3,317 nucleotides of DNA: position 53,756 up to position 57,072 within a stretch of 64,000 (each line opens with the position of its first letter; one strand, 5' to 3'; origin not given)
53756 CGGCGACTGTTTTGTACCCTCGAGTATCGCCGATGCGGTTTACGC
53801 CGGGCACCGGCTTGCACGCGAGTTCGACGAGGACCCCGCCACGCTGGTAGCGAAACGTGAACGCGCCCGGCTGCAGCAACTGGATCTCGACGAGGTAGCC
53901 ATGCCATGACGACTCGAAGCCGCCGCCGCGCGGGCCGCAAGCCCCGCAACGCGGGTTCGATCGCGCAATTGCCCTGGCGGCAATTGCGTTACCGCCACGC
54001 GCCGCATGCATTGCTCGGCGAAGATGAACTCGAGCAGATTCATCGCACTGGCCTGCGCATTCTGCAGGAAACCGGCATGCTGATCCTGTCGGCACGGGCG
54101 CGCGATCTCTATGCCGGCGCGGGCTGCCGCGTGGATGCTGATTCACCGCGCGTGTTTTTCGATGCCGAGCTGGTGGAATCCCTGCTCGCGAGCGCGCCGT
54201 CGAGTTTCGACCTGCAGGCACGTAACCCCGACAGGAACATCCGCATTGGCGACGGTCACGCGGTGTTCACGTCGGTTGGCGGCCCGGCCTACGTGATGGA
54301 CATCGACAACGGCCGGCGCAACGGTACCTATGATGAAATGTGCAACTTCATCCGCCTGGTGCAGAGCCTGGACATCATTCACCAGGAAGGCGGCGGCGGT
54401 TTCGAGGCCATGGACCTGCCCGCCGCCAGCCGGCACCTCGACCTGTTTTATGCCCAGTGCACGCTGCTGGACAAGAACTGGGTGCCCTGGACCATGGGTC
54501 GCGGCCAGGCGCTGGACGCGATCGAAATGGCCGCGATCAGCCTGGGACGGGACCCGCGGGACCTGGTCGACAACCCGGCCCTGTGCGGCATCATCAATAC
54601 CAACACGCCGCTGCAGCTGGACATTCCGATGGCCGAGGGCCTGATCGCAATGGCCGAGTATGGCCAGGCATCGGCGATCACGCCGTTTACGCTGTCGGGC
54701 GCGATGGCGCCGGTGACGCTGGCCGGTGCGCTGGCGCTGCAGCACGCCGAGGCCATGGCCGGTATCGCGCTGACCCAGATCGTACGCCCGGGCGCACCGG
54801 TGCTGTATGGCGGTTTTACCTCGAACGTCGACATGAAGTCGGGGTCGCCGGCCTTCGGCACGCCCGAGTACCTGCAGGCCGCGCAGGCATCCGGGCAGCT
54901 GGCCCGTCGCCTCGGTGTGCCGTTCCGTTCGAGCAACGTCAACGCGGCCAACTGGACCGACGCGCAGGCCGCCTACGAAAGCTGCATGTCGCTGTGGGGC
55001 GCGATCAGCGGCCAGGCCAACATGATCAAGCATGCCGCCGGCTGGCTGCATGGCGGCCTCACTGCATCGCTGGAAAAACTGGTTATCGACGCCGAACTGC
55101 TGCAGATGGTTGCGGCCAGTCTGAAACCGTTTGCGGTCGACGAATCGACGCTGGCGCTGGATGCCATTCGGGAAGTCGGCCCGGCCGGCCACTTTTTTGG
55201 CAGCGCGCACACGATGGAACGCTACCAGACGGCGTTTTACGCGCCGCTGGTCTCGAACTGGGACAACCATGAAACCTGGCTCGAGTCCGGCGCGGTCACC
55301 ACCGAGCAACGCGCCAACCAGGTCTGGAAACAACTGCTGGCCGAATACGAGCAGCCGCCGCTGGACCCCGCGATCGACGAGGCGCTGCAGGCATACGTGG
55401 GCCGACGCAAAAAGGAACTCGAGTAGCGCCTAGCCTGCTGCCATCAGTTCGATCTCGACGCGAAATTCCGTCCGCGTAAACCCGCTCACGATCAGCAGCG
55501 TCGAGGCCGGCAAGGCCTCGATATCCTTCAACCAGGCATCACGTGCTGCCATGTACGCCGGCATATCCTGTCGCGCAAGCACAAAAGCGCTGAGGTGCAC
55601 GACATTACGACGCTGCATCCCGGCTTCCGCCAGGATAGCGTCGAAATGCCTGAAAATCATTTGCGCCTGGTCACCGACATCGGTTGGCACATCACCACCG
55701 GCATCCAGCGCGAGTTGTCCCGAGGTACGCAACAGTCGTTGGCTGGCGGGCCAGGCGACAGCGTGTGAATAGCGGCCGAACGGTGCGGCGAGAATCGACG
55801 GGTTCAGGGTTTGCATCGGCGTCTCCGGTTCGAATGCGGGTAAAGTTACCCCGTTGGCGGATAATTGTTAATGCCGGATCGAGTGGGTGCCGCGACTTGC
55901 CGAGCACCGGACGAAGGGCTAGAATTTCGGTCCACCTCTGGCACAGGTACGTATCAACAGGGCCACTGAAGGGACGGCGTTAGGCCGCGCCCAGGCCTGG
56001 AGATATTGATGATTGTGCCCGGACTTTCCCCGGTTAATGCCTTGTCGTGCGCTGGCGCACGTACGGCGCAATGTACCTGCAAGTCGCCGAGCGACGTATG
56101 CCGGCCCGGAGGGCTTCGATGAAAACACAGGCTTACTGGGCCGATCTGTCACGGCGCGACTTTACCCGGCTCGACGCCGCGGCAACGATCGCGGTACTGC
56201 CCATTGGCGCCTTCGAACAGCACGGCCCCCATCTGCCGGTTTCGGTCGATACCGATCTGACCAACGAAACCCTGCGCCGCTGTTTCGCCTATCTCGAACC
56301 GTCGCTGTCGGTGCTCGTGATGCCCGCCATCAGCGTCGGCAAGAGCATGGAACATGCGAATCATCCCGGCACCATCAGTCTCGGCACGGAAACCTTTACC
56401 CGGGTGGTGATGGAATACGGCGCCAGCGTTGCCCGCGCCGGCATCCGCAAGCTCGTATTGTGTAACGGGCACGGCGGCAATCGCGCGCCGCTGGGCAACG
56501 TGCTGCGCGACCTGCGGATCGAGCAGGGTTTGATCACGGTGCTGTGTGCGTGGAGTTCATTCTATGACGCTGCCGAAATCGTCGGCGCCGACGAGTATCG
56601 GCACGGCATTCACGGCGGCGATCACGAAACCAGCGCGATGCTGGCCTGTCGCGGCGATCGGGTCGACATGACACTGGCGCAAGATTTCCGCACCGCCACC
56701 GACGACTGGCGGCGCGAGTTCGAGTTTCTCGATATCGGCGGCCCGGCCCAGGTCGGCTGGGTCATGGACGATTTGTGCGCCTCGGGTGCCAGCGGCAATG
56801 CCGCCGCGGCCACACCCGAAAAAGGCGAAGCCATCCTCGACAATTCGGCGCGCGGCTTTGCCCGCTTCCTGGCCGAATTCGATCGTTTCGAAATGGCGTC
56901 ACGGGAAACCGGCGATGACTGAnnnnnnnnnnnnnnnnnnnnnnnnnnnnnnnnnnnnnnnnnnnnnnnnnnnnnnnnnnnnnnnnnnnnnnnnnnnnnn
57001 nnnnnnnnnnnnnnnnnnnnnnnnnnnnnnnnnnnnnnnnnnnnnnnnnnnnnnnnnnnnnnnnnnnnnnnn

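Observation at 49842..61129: Candidate undescribed catabolic island: corrinoid-less MttB-superfamily methyltransferase with a TMADH/StcD-type flavin-FeS demethylase, creatininase, deaminase, FAD oxidase and VanB-type reductase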

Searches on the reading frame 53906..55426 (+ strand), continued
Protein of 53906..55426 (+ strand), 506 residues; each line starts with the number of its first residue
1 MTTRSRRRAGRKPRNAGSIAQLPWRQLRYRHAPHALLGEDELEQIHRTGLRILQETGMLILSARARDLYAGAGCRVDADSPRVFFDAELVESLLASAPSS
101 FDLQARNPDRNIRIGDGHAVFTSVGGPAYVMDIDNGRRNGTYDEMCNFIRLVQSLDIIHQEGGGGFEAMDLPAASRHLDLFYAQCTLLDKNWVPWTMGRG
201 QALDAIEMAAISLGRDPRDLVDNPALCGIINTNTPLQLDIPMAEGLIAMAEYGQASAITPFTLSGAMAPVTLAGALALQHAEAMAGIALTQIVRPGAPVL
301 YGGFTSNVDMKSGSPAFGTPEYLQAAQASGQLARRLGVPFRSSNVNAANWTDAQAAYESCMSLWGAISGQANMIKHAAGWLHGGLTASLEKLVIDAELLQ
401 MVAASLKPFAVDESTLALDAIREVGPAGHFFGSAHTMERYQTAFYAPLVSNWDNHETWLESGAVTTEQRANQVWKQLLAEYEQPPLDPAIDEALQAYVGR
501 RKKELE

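Call 54: find_related_loci(query=window:53906-55426:+, collection=metagenome_contigs, flank=10000)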
Query window:53906-55426:+ (506 aa) in metagenome_contigs; peptide patterns used: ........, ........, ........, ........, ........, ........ (x = any residue, [..] = any of these).
600 stretches matched a pattern (row limit reached: there are more); 594 encode a relative of the query (tblastn E <= 1e-3); the best 80 are kept; 80 distinct loci.
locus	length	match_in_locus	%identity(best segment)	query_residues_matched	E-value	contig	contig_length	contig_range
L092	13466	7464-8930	78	18-506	0e+0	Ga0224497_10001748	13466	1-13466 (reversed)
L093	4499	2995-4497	66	2-501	0e+0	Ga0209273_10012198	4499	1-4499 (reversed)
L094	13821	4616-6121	65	5-506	0e+0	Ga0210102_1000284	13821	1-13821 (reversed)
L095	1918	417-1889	67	13-503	0e+0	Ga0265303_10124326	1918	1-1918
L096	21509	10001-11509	65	3-504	0e+0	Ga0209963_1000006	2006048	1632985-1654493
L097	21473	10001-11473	65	15-504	0e+0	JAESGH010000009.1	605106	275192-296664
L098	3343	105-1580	61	14-505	0e+0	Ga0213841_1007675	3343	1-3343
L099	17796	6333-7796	65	17-504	0e+0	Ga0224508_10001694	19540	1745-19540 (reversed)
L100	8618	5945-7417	60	15-505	0e+0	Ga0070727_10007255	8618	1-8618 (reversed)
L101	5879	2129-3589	58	19-505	0e+0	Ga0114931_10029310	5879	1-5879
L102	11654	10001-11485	59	8-504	0e+0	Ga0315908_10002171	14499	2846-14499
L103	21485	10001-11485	58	8-504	0e+0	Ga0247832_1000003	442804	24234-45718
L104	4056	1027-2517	55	8-504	0e+0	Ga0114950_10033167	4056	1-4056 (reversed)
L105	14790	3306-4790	58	8-504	0e+0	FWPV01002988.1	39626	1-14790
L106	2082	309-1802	57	7-504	0e+0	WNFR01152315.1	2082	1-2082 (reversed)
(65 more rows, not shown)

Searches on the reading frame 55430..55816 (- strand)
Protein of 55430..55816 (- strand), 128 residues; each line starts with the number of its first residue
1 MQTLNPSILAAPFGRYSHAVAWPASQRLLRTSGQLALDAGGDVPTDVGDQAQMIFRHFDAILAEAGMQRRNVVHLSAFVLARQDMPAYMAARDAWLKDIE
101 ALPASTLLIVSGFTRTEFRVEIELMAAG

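Call 4: search_protein_families(library=pfam, proteins=[window:55430-55816:-], max_evalue=0.001)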
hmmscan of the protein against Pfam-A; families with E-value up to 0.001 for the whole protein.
window:55430-55816:- (128 aa): 1 family
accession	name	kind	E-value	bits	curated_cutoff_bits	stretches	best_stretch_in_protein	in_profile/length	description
PF01042.26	Ribonuc_L-PSP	-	6.2e-19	68.6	27.3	1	11-127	6-120/121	Endoribonuclease L-PSP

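Call 5: search_protein_families(library=ncbifam, proteins=[window:55430-55816:-], max_evalue=0.001)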
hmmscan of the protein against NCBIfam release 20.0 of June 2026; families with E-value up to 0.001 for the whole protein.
window:55430-55816:- (128 aa): 2 families
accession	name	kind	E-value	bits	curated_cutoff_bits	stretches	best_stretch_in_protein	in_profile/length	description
TIGR00004.1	TIGR00004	subfamily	9.3e-10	38.8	106.25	1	11-126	11-123/125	Rid family detoxifying hydrolase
NF008490.0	PRK11401.1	equivalog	7e-05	22.7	222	1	28-89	26-88/129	enamine/imine deaminase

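Call 104: search_solved_structures(query=window:55430-55816:-, max_evalue=0.001, show_alignments=2)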
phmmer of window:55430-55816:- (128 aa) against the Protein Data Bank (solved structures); distinct sequences matched with E-value up to 0.001: 11.
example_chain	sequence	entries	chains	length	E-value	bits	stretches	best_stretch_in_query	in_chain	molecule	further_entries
1j7h_A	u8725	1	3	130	1.2e-05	29.1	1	12-111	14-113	HYPOTHETICAL PROTEIN HI0719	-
1qu9_A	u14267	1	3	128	2.2e-05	28.2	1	27-126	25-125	YJGF PROTEIN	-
5v4f_A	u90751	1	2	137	2.7e-05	27.9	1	5-126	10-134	Putative translational inhibitor protein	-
5yu2_A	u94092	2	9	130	3e-05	27.7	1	2-125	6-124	Translation initiation inhibitor homologue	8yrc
2uyj_A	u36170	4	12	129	0.00024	24.8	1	28-100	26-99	PROTEIN TDCF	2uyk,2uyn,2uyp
5v4d_A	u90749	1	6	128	0.00045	24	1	12-85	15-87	Putative translational inhibitor protein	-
8v8r_A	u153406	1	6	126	0.00051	23.8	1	27-126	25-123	Enamine/imine deaminase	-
1qd9_A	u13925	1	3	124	0.0006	23.5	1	12-95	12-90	PURINE REGULATORY PROTEIN YABJ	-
5y6u_A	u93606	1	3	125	0.0006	23.5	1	12-95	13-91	YabJ protein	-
7cd2_A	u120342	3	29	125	0.00083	23.1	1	12-89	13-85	YabJ protein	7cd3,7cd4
2ig8_A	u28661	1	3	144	0.00094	22.9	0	45-125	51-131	Hypothetical protein PA3499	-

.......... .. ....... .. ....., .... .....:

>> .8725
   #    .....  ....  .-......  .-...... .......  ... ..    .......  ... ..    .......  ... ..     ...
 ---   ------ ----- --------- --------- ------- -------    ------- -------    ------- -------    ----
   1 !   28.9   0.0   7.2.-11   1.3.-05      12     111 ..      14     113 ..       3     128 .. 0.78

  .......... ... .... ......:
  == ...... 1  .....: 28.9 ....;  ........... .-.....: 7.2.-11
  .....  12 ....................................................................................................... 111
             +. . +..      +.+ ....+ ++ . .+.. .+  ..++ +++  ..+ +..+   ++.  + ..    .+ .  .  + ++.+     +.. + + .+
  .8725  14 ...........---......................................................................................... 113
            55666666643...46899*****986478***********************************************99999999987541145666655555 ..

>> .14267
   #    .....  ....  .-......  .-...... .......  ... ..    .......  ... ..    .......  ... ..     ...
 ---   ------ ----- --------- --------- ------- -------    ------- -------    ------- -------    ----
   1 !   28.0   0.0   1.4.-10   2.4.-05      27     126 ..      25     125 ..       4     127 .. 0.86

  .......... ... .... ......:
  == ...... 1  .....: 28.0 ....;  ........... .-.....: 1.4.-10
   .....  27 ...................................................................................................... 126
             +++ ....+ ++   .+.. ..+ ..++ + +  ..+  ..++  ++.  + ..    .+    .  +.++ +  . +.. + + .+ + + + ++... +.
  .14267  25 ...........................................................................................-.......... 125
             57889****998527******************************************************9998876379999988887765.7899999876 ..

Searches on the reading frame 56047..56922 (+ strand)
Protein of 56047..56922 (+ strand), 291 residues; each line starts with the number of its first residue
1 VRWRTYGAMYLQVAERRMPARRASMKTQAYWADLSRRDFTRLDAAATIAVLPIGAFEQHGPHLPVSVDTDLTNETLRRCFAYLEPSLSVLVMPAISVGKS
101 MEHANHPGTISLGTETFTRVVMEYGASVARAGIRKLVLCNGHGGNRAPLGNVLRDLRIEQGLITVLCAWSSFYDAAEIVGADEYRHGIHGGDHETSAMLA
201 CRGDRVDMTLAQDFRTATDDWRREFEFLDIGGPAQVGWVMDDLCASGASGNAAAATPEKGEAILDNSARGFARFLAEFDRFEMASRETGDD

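Call 4: search_protein_families(library=pfam, proteins=[window:56047-56922:+], max_evalue=0.001)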
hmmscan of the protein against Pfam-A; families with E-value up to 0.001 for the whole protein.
window:56047-56922:+ (291 aa): 1 family
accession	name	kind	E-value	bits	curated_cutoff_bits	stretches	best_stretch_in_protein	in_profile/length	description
PF02633.19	Creatininase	-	1.4e-64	218.3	31.3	1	33-275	2-238/238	Creatinine amidohydrolase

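Call 5: search_protein_families(library=ncbifam, proteins=[window:56047-56922:+], max_evalue=0.001)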
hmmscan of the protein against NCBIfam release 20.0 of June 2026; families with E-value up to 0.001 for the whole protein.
window:56047-56922:+ (291 aa): 3 families
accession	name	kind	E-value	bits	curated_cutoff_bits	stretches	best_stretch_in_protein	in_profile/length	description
TIGR03964.1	mycofact_creat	equivalog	1.7e-35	122.6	172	1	39-274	6-216/228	mycofactocin biosynthesis peptidyl-dipeptidase MftE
TIGR04448.1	creatininase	equivalog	1.5e-22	80.4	235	1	34-273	2-240/246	creatininase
NF041098.2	diketo_inos_hlase_IolN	equivalog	6.2e-09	35.4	245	1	27-145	5-120/307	3-dehydro-scyllo-inosose hydrolase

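Call 28: search_solved_structures(query=window:56119-56922:+, max_evalue=0.001)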
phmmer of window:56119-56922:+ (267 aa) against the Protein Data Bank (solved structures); distinct sequences matched with E-value up to 0.001: 8.
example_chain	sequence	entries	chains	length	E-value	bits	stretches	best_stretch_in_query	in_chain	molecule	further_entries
3a6e_A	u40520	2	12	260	7.3e-19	71.4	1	8-252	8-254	Creatinine amidohydrolase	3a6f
3a6j_A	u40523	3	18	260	8.4e-19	71.2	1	8-252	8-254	Creatinine amidohydrolase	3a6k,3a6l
1j2t_A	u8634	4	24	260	8.4e-19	71.2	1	8-252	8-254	creatinine amidohydrolase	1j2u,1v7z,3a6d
1q3k_A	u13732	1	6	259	2.5e-18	69.6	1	10-251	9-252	creatininase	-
3a6h_A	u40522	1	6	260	8.2e-18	68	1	8-252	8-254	Creatinine amidohydrolase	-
3a6g_A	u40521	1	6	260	9.3e-18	67.8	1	8-252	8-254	Creatinine amidohydrolase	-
3no4_A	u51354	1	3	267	1.7e-14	57.1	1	26-171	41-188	creatinine amidohydrolase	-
3lub_A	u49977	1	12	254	2.1e-11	47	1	23-248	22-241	Putative creatinine amidohydrolase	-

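Call 72: search_solved_structures(query=window:56119-56922:+, max_evalue=1e-15, show_alignments=1)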
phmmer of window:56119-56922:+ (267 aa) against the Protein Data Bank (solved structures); distinct sequences matched with E-value up to 1e-15: 6.
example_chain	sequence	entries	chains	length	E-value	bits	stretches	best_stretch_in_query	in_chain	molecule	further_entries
3a6e_A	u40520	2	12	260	7.3e-19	71.4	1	8-252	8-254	Creatinine amidohydrolase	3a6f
3a6j_A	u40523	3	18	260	8.4e-19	71.2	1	8-252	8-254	Creatinine amidohydrolase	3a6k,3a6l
1j2t_A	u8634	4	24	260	8.4e-19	71.2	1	8-252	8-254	creatinine amidohydrolase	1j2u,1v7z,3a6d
1q3k_A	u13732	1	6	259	2.5e-18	69.6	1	10-251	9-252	creatininase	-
3a6h_A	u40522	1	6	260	8.2e-18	68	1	8-252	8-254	Creatinine amidohydrolase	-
3a6g_A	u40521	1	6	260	9.3e-18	67.8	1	8-252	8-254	Creatinine amidohydrolase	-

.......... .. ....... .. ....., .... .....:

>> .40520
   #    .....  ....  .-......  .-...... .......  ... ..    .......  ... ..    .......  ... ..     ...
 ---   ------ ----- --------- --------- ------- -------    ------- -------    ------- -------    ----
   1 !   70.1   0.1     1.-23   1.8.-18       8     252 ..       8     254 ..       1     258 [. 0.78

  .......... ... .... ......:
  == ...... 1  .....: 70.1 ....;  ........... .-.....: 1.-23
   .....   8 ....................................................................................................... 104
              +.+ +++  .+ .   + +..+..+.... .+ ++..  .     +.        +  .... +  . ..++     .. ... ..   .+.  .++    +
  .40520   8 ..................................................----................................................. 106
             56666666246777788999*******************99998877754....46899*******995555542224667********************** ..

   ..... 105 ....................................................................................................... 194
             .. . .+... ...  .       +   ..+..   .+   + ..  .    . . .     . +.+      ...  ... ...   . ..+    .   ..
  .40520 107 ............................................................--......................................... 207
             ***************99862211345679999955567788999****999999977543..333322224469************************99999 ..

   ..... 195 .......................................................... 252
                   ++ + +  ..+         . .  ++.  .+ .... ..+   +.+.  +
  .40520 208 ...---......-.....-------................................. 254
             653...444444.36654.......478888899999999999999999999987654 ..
